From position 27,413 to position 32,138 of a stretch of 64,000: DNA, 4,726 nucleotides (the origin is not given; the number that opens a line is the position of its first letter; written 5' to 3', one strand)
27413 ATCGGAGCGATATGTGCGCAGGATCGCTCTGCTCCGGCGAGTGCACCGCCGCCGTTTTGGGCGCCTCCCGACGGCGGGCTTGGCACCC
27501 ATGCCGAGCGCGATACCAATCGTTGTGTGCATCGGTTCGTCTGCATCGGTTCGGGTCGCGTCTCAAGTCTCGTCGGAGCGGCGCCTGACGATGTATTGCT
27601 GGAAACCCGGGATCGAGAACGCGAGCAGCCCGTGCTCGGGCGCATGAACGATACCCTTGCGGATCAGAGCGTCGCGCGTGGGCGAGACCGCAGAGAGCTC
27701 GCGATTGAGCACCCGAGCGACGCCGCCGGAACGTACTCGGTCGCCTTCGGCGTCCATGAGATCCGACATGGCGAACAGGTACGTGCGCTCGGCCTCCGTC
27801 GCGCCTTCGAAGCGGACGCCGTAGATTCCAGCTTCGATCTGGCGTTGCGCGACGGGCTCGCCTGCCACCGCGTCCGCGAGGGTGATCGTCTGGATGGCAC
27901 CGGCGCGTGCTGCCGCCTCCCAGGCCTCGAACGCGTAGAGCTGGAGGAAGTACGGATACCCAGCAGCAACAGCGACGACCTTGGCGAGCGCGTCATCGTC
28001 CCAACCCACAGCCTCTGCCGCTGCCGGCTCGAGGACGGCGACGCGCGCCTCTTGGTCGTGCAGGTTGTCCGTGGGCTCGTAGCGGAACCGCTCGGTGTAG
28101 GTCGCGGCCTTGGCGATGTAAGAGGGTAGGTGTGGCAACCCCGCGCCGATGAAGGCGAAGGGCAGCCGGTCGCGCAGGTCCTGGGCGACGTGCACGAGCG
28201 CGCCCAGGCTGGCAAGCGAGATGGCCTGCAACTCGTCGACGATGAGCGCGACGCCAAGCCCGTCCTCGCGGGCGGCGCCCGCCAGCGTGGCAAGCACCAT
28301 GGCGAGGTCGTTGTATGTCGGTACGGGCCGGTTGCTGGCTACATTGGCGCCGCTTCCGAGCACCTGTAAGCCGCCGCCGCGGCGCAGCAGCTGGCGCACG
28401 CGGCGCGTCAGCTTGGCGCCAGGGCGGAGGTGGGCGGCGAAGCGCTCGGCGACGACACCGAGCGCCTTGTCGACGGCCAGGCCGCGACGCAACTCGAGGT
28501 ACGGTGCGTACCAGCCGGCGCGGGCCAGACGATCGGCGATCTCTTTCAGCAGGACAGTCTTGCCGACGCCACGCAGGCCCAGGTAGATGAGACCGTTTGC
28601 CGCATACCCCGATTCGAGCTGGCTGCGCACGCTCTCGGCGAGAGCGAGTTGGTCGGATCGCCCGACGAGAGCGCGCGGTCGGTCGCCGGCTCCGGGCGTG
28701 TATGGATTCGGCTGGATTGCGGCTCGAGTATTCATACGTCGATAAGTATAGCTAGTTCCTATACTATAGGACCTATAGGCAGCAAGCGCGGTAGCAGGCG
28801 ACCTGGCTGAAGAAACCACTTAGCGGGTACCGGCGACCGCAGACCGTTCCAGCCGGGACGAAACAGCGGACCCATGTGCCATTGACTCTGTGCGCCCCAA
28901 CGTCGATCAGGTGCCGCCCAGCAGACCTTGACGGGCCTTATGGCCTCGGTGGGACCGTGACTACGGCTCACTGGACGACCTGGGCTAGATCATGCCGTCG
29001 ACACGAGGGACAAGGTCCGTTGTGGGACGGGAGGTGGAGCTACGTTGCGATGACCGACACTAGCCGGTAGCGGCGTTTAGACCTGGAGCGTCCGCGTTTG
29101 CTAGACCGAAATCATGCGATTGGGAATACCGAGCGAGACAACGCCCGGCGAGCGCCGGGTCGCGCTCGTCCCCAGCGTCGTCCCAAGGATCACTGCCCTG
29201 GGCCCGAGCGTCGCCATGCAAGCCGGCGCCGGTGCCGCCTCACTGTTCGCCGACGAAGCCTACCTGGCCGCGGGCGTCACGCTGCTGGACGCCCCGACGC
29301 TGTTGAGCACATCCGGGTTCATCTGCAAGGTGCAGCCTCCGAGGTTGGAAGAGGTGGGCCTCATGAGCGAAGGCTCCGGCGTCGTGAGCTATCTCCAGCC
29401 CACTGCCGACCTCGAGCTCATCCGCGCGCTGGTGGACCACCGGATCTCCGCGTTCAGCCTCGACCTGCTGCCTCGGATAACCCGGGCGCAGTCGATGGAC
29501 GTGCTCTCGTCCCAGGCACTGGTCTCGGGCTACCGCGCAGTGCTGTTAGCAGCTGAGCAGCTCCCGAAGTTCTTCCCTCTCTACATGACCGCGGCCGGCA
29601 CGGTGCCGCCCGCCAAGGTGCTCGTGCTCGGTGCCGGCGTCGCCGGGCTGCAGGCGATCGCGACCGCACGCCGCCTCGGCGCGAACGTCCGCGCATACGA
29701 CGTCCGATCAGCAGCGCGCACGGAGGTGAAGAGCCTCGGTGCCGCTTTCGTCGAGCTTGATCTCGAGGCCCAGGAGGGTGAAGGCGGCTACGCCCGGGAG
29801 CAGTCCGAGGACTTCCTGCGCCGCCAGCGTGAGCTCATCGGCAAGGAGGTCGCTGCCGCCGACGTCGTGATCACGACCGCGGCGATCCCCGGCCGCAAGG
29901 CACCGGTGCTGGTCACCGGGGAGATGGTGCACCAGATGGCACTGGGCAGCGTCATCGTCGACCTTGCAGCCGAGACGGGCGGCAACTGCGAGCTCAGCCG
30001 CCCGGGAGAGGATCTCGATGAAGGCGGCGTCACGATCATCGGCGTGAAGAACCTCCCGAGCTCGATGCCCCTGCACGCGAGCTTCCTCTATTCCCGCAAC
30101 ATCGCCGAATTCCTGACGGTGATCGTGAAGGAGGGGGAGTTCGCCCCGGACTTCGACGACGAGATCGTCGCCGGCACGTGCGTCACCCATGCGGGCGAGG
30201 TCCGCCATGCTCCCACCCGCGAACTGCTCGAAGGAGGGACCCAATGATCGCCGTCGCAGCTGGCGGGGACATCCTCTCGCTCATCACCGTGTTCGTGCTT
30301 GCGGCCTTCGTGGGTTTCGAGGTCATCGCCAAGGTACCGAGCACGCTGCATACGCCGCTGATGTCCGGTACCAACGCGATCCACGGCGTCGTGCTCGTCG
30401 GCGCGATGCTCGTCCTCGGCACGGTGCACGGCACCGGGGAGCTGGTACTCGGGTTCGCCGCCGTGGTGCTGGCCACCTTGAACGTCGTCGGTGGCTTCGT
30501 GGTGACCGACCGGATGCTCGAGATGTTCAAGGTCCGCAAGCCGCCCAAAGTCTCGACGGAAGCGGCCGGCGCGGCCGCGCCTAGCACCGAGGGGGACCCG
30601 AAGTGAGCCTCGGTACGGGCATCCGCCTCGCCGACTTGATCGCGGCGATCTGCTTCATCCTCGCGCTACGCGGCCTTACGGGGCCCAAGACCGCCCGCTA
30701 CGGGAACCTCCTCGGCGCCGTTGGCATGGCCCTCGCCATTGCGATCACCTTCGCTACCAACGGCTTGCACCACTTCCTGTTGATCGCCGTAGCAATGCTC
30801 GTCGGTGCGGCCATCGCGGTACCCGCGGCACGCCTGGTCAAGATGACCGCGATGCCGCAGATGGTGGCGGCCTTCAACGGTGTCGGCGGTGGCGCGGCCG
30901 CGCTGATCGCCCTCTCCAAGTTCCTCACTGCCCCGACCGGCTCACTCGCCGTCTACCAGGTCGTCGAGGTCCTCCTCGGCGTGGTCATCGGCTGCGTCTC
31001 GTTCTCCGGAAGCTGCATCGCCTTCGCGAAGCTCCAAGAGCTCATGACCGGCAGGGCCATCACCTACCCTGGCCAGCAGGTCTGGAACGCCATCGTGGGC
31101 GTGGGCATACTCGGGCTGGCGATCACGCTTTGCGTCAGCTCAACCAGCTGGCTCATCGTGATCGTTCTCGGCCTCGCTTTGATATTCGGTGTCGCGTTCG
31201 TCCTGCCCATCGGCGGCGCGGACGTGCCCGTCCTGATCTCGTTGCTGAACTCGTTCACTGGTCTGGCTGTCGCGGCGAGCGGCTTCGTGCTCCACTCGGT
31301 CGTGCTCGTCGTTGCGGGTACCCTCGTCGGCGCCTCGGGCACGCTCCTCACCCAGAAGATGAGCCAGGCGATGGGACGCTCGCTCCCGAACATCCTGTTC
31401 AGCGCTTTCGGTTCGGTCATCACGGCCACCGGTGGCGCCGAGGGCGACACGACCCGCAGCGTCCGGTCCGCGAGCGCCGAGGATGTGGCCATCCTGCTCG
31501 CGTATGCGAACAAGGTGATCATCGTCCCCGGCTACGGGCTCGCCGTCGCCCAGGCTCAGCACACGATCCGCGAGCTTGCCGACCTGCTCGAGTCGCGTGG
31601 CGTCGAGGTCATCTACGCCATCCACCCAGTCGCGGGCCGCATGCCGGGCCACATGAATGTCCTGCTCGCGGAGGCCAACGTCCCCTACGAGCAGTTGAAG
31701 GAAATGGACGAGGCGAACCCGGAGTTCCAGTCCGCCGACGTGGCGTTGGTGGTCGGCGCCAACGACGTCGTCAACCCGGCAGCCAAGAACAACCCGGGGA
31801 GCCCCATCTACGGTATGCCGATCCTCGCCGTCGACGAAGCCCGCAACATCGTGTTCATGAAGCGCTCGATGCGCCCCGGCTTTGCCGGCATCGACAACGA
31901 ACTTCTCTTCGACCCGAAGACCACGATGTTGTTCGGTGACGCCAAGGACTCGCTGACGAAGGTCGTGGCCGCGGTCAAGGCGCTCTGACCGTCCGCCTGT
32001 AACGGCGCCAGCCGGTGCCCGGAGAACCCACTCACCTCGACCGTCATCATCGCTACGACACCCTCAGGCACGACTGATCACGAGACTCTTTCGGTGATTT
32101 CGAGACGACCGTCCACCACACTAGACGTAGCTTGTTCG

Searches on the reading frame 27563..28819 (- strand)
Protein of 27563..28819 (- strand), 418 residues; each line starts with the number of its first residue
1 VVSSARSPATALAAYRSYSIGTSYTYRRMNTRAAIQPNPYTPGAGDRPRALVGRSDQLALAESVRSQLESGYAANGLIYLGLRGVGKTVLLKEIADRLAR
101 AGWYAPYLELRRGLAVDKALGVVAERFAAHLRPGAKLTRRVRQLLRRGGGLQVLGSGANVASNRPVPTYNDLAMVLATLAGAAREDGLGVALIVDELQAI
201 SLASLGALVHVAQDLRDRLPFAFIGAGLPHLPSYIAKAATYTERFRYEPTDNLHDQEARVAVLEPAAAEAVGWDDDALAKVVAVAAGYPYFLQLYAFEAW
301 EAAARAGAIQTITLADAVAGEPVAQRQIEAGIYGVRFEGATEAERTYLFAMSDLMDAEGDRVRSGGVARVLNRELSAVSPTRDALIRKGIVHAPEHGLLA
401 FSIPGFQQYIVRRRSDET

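Call 37: search_protein_families(library=pfam, proteins=[window:27563-28819:-], max_evalue=0.0001)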
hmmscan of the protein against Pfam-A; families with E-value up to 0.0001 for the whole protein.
window:27563-28819:- (418 aa): 3 families
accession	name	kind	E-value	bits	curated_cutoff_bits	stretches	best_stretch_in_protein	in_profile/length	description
PF13191.12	AAA_16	-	5.1e-10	40.5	32.6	1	51-224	2-167/167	AAA ATPase domain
PF01637.24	ATPase_2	-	5.6e-06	26.8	33.2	1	64-209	11-132/225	ATPase domain predominantly from Archaea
PF13401.12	AAA_22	-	7e-06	26.8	27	1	80-231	11-126/130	AAA domain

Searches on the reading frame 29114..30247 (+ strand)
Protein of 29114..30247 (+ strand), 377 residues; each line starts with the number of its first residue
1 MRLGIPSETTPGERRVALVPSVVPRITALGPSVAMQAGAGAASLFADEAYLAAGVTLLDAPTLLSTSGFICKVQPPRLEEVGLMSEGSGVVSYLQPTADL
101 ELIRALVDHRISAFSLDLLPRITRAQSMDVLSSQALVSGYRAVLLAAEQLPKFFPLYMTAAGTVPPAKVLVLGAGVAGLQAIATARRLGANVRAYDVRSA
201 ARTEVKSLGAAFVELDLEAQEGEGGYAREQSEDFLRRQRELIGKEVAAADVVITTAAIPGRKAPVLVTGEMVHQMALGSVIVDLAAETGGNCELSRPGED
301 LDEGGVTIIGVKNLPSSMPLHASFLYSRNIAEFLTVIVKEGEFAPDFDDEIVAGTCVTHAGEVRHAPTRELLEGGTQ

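Call 3: search_protein_families(library=pfam, proteins=[window:29114-30247:+])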
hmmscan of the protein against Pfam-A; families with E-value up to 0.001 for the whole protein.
window:29114-30247:+ (377 aa): 2 families
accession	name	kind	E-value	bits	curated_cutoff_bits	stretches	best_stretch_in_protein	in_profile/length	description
PF01262.27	AlaDh_PNT_C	-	4.9e-68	229.2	23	1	142-365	1-213/214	Alanine dehydrogenase/PNT, C-terminal domain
PF05222.21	AlaDh_PNT_N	-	5.2e-35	121.1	30.4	1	4-137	1-135/136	Alanine dehydrogenase/PNT, N-terminal domain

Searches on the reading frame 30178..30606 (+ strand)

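Call 3: search_protein_families(library=pfam, proteins=[window:30189-30584:+])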
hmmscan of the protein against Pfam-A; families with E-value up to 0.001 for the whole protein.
window:30189-30584:+ (131 aa): 0 families

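Call 57: search_protein_families(library=pfam, proteins=[window:30178-30606:+], max_evalue=0.0001)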
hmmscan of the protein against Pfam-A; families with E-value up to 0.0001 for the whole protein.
window:30178-30606:+ (142 aa): 1 family
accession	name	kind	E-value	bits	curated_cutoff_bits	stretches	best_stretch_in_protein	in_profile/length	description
PF12769.12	PNTB_4TM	-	4.8e-34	117.1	26.2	1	36-118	2-84/85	4TM region of pyridine nucleotide transhydrogenase, mitoch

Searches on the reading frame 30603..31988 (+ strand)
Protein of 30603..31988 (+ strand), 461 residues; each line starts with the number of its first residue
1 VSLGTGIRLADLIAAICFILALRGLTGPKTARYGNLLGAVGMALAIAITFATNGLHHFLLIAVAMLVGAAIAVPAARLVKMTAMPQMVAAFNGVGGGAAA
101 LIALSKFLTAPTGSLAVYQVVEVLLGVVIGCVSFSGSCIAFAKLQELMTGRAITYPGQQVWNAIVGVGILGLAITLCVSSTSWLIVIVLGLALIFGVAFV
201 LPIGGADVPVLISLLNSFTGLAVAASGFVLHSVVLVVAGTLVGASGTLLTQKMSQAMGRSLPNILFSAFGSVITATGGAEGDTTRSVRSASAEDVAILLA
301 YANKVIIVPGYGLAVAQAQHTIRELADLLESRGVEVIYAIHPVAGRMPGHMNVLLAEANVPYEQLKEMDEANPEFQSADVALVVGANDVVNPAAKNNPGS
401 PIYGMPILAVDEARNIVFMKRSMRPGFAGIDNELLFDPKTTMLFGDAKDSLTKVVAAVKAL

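Call 3: search_protein_families(library=pfam, proteins=[window:30603-31988:+])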
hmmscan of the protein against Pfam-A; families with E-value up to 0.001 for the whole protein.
window:30603-31988:+ (461 aa): 2 families
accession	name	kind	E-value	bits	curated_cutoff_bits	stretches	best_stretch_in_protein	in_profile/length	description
PF02233.22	PNTB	-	1.1e-179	598.6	31.7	1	9-456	3-455/456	NAD(P) transhydrogenase beta subunit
PF00205.28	TPP_enzyme_M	-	0.0006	20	30.4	0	293-387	2-87/137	Thiamine pyrophosphate enzyme, central domain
